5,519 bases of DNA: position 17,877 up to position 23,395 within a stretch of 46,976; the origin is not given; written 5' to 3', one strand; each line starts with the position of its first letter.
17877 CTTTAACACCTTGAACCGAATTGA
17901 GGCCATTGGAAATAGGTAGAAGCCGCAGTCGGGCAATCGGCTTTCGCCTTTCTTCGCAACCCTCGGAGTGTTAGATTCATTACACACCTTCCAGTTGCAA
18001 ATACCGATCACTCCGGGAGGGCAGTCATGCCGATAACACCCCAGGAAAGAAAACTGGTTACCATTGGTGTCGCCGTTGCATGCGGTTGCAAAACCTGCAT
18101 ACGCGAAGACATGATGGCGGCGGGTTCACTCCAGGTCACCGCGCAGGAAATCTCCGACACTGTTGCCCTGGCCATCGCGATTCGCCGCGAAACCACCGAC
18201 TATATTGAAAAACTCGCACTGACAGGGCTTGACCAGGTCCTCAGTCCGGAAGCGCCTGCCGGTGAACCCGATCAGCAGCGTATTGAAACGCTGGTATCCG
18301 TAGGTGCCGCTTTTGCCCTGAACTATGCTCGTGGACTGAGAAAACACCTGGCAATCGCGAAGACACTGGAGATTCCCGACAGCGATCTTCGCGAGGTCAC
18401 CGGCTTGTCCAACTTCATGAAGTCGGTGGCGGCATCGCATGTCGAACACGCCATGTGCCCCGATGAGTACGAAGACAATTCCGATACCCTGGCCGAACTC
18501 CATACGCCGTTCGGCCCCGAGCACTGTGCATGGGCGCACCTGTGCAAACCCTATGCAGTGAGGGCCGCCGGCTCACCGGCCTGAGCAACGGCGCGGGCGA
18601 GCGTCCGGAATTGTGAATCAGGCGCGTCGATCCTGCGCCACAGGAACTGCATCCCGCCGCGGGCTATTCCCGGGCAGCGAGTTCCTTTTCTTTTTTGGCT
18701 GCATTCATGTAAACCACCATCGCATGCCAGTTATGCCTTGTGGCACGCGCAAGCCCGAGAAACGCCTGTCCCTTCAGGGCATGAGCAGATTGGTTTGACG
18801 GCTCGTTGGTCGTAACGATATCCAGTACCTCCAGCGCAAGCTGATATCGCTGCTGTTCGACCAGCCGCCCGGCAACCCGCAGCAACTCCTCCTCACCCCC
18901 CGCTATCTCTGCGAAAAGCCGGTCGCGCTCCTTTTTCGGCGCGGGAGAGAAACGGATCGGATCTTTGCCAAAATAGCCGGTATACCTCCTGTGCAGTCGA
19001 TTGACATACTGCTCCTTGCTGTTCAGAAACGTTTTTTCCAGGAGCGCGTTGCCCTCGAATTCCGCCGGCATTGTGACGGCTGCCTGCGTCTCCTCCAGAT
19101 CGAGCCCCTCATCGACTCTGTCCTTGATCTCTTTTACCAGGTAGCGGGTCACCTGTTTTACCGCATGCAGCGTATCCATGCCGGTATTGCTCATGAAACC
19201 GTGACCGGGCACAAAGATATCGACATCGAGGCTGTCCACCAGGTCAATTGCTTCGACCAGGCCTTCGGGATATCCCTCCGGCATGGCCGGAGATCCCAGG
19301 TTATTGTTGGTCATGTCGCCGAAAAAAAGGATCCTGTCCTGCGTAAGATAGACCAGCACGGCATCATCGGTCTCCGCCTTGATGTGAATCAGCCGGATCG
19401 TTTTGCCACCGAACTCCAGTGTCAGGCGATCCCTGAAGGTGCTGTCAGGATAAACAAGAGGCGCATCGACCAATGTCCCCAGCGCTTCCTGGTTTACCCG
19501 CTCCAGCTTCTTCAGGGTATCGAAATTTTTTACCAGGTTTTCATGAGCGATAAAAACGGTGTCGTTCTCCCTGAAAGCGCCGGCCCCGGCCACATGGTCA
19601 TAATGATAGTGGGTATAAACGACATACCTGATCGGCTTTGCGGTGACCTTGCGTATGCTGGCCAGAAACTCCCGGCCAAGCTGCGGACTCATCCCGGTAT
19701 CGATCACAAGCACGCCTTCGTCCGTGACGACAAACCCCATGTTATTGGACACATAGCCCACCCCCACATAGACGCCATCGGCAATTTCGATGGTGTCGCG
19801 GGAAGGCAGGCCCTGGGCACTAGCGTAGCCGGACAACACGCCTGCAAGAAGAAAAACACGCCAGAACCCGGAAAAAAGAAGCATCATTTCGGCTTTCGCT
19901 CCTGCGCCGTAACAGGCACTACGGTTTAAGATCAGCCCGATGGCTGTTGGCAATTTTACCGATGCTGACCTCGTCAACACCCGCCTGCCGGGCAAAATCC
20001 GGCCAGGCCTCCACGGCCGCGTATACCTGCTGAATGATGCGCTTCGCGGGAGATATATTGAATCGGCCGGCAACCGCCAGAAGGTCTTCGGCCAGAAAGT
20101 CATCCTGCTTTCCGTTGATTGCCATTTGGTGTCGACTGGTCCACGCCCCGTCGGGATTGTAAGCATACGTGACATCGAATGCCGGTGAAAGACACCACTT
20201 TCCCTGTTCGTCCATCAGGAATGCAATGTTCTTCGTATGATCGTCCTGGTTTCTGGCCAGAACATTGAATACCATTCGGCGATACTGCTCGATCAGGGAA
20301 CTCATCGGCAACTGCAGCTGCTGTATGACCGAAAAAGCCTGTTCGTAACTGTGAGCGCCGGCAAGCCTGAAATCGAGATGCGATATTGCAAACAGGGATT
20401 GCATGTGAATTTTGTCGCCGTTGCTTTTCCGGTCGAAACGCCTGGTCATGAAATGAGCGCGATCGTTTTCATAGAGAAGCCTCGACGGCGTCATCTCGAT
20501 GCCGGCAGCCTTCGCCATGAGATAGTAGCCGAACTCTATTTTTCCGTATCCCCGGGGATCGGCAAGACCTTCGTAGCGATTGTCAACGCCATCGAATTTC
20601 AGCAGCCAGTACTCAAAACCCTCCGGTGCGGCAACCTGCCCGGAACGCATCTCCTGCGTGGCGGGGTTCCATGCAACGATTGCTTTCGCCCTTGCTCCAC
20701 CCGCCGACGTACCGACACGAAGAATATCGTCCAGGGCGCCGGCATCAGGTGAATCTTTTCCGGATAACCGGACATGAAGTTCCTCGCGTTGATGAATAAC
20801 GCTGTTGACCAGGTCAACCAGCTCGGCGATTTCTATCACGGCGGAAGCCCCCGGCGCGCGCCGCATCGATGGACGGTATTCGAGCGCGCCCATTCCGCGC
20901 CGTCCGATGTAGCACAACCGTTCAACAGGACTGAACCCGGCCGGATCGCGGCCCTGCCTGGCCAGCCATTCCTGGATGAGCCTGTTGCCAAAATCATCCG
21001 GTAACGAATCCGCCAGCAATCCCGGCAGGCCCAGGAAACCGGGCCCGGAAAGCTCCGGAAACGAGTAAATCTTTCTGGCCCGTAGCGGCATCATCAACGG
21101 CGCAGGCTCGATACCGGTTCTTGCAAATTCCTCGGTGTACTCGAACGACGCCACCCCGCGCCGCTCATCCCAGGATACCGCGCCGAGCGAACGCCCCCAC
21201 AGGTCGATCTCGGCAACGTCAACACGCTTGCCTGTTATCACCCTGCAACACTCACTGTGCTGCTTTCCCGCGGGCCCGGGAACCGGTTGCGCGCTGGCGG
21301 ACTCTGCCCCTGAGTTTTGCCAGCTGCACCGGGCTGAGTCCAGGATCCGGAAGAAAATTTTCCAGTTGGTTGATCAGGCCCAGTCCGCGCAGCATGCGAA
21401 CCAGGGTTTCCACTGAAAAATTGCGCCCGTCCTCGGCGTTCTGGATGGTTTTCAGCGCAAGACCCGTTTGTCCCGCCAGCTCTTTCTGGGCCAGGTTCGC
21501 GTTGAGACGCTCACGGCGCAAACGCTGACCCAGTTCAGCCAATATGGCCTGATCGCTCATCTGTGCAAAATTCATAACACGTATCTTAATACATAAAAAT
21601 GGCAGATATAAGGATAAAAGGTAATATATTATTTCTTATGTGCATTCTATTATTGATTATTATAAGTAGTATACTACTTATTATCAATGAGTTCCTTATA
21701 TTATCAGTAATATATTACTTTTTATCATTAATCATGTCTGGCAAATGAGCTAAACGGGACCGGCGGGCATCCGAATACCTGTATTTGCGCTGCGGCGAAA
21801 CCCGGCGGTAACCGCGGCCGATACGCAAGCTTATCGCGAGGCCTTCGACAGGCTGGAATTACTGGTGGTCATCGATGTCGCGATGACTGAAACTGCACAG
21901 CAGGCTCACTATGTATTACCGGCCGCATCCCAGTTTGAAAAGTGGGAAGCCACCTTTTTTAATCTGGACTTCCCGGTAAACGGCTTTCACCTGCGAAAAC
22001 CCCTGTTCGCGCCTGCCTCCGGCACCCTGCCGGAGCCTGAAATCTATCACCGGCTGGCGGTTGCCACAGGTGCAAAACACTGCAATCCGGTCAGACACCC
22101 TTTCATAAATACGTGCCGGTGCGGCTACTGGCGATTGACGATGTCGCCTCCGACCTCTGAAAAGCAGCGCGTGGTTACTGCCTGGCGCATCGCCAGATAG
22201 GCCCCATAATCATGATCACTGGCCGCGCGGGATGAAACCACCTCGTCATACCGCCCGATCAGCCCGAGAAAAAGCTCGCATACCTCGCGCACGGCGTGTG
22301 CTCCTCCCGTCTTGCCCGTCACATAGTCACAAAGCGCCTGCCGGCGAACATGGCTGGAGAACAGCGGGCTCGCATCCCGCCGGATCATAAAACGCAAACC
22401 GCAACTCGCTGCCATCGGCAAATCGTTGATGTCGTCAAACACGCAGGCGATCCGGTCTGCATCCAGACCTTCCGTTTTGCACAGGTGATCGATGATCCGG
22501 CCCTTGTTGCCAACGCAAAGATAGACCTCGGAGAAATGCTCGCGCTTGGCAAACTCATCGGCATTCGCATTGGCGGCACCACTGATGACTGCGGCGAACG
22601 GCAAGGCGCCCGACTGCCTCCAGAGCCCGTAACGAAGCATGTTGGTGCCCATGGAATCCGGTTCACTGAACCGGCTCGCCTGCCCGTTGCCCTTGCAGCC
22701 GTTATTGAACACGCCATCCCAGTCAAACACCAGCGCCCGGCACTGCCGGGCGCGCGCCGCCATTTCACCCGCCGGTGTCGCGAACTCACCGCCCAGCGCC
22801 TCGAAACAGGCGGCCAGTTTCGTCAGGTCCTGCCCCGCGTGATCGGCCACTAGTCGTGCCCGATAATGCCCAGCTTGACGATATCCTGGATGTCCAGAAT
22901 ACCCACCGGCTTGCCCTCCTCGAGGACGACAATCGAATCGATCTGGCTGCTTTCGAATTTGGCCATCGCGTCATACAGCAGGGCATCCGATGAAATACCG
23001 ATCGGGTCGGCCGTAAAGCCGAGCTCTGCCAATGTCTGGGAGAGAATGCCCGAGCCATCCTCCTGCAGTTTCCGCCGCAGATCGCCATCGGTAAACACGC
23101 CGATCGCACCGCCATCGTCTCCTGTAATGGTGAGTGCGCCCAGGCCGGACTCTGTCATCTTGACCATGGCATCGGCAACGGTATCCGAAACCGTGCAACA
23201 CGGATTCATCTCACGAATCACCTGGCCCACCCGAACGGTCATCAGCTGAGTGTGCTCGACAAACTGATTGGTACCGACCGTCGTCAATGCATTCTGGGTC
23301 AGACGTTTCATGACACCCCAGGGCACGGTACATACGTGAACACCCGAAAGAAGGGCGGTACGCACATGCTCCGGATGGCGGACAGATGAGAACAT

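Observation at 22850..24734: KDO-type sugar cluster in which the KdsD isomerase (SIS) domain is replaced by a transaldolase/F6P-aldolase-like barrel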

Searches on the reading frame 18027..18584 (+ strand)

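Call 69: search_protein_families(library=pfam, proteins=[window:18027-18584:+], max_evalue=0.00001)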
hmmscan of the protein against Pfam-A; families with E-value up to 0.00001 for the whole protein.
window:18027-18584:+ (185 aa): 1 family
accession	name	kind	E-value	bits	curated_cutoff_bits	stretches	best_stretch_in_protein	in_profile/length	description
PF02627.25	CMD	-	5.3e-07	30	23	0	3-51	20-68/84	Carboxymuconolactone decarboxylase family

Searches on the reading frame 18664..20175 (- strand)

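Call 7: search_protein_families(library=pfam, proteins=[window:18664-20175:-], max_evalue=0.001)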
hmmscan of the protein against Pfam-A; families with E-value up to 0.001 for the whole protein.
window:18664-20175:- (503 aa): 3 families
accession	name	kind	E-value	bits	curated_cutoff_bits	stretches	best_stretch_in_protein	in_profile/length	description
PF00753.33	Lactamase_B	-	6.2e-27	95.3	22.7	1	142-325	4-196/196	Metallo-beta-lactamase superfamily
PF14863.12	Alkyl_sulf_dimr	-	7e-18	65.8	26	1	362-495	4-135/139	Alkyl sulfatase dimerisation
PF12706.13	Lactamase_B_2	-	4.7e-07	30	27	1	157-249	4-98/200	Beta-lactamase superfamily domain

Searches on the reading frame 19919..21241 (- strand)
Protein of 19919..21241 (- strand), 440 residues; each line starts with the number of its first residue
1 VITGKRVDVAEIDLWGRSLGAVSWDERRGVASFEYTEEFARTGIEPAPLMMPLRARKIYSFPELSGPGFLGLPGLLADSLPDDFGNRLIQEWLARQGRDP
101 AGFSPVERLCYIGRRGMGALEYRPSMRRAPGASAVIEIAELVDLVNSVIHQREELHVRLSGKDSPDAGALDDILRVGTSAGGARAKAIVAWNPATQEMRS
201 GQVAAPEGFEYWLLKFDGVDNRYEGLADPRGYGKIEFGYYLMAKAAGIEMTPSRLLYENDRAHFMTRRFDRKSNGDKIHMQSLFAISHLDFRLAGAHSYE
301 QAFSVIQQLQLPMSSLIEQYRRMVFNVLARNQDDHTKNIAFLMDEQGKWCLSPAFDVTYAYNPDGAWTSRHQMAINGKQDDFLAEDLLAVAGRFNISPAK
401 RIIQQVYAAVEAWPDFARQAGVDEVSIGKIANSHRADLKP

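Call 7: search_protein_families(library=pfam, proteins=[window:19919-21241:-], max_evalue=0.001)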
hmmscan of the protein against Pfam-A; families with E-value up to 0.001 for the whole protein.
window:19919-21241:- (440 aa): 2 families
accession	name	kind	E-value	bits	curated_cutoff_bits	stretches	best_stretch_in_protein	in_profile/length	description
PF07804.18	HipA_C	-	4.3e-49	167.5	30.5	1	178-413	1-213/213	HipA-like C-terminal domain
PF13657.11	Couple_hipA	-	1.1e-16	61.6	22.5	1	11-122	2-98/99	HipA N-terminal domain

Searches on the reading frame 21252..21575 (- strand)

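Call 7: search_protein_families(library=pfam, proteins=[window:21252-21575:-], max_evalue=0.001)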
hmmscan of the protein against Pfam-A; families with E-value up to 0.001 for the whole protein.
window:21252-21575:- (107 aa): 4 families
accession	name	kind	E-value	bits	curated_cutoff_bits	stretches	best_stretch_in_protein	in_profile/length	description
PF13560.12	HTH_31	-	9.8e-08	32.6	27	1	14-67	1-56/64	Helix-turn-helix domain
PF01381.28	HTH_3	-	2.8e-06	27.7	23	1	19-66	1-49/55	Helix-turn-helix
PF13744.12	HTH_37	-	4.8e-05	23.5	27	1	6-67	10-73/80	Helix-turn-helix domain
PF12844.13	HTH_19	-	0.00068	19.9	30.2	0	16-66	1-52/64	Helix-turn-helix domain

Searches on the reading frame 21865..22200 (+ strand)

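Call 86: search_protein_families(library=pfam, proteins=[window:21865-22200:+], max_evalue=0.01)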
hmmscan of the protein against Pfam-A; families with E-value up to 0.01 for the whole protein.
window:21865-22200:+ (111 aa): 1 family
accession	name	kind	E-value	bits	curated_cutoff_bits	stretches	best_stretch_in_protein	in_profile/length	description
PF00384.28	Molybdopterin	-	0.00051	19.6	24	1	1-39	290-328/353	Molybdopterin oxidoreductase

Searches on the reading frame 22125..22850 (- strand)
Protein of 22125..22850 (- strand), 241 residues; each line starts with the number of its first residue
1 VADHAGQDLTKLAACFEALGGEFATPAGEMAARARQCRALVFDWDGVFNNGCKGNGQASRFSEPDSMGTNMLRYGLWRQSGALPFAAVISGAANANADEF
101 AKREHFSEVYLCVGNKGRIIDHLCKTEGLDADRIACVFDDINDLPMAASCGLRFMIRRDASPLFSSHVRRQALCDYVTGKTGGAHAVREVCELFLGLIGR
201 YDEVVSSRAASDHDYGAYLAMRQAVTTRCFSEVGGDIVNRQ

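Call 3: search_protein_families(library=pfam, proteins=[window:22125-22850:-], max_evalue=0.01)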
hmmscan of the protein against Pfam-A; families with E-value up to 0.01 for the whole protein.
window:22125-22850:- (241 aa): 1 family
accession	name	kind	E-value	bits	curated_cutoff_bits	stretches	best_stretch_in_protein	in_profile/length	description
PF00702.32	Hydrolase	-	0.0027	18.6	26.4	0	86-151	117-191/191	haloacid dehalogenase-like hydrolase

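Call 4: search_protein_families(library=ncbifam, proteins=[window:22125-22850:-], max_evalue=0.01)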
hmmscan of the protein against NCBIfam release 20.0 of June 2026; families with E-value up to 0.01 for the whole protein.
window:22125-22850:- (241 aa): 5 families
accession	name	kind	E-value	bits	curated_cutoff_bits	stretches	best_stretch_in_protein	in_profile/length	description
NF007019.0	PRK09484.1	equivalog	5.6e-13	48.9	208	1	29-202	17-180/187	3-deoxy-manno-octulosonate-8-phosphatase KdsC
TIGR01670.1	KdsC-phosphatas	subfamily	1.3e-10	41.4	106.95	1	86-195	47-149/154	3-deoxy-D-manno-octulosonate 8-phosphate phosphatase, YrbI family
NF058599.1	KDN-9-PPhBT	equivalog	1.5e-07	31.8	180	1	41-195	6-150/152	3-deoxy-D-glycero-D-galacto-nonulopyranosonate 9-phosphatase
TIGR02726.1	phenyl_P_delta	equivalog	1.1e-05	25.8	281.95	1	34-206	4-166/169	phenylphosphate carboxylase subunit delta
NF002245.0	PRK01158.1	equivalog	0.0036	16.6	198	1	115-187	157-222/233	phosphoglycolate phosphatase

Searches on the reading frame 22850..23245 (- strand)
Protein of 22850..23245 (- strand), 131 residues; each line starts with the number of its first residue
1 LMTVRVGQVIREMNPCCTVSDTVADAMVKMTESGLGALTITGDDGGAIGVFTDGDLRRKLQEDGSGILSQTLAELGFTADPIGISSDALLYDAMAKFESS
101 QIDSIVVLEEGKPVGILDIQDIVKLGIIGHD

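Call 71: predict_structure(alignment_id=A4)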
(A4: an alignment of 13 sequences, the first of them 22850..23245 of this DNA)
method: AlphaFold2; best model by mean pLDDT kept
length: 131 residues; sequences in the alignment: 13
mean_pLDDT: 87.7   pTM: 0.78
mean pLDDT of the five models: 87.7, 86.2, 81.2, 55.0, 54.4
residues with pLDDT >= 90: 82; 70-90: 40; 50-70: 6; < 50: 3
segments of 3 or more residues with pLDDT < 50: 129-131
pLDDT, mean of each block of 10 residues (from residue 1): 82 86 95 90 92 92 94 89 92 90 89 89 65 36
secondary structure, 60 per line:
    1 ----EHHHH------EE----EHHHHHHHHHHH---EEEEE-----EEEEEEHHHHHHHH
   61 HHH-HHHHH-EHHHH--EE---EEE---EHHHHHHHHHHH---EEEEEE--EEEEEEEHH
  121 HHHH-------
elements in order: H6-9 H23-33 E37-41 E47-52 H53-63 H65-69 H72-75 E83-85 H90-100 E104-109 E112-118 H119-124

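Call 73: fold_search(model_id=the predicted structure, library=pdb)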
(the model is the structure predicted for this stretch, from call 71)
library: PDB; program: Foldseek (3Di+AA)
matches with E <= 10: 788; with E <= 0.001: 433
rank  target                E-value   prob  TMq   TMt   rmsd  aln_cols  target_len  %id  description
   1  3k2v_A                2.2e-12  1.00  0.78  0.78   2.4       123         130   28  Structure of the CBS pair of a putative D-arabinose 5-phosphate isomerase from Klebsiella pneumoniae subsp. pneumoniae (released 2009-12-22)
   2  4o9k_B                5.7e-12  1.00  0.82  0.84   2.1       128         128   27  Crystal structure of the CBS pair of a putative D-arabinose 5-phosphate isomerase from Methylococcus capsulatus in com (released 2014-01-22)
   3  9s4v_A                1.1e-11  1.00  0.80  0.50   2.8       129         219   20  AcuB from Bacillus subtilis with AMP and ADP (released 2026-02-25)
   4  3k2v_B                1.2e-11  1.00  0.77  0.78   2.4       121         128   29  Structure of the CBS pair of a putative D-arabinose 5-phosphate isomerase from Klebsiella pneumoniae subsp. pneumoniae (released 2009-12-22)
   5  4o9k_A                1.5e-11  1.00  0.83  0.83   2.1       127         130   28  Crystal structure of the CBS pair of a putative D-arabinose 5-phosphate isomerase from Methylococcus capsulatus in com (released 2014-01-22)
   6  3fna_B                2.1e-11  1.00  0.76  0.80   2.4       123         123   25  Crystal structure of the CBS pair of possible D-arabinose 5-phosphate isomerase yrbH from Escherichia coli CFT073 (released 2009-01-27)
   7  9qs7_A                3.6e-11  1.00  0.80  0.54   2.6       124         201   21  AcuB,Acetoin utilization protein (released 2026-02-18)
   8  9s4v_C                4.1e-11  1.00  0.81  0.54   2.3       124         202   21  AcuB from Bacillus subtilis with AMP and ADP (released 2026-02-25)
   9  9s4v_B                4.1e-11  1.00  0.81  0.50   2.8       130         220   19  AcuB from Bacillus subtilis with AMP and ADP (released 2026-02-25)
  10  9qs7_B                5.3e-11  1.00  0.81  0.55   2.3       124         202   21  AcuB,Acetoin utilization protein (released 2026-02-18)
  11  2yzi_B                8.6e-11  1.00  0.76  0.74   4.3       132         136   23  Crystal structure of uncharacterized conserved protein from Pyrococcus horikoshii (released 2007-11-06)
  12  9s52_B                9.2e-11  1.00  0.77  0.53   2.9       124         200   22  AcuB from Geobacillus stearothermophilus with AMP (released 2026-02-25)
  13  3fhm_A                1.1e-10  1.00  0.79  0.77   3.0       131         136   21  Crystal structure of the CBS-domain containing protein ATU1752 from Agrobacterium tumefaciens (released 2009-01-13)
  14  9s4y_A                1.2e-10  1.00  0.79  0.54   2.6       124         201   21  AcuB from Geobacillus stearothermophilus with Ap4A (released 2026-02-25)
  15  9s50_B                1.3e-10  1.00  0.75  0.51   3.1       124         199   21  AcuB from Geobacillus stearothermophilus with AMP and ATP (released 2026-02-25)
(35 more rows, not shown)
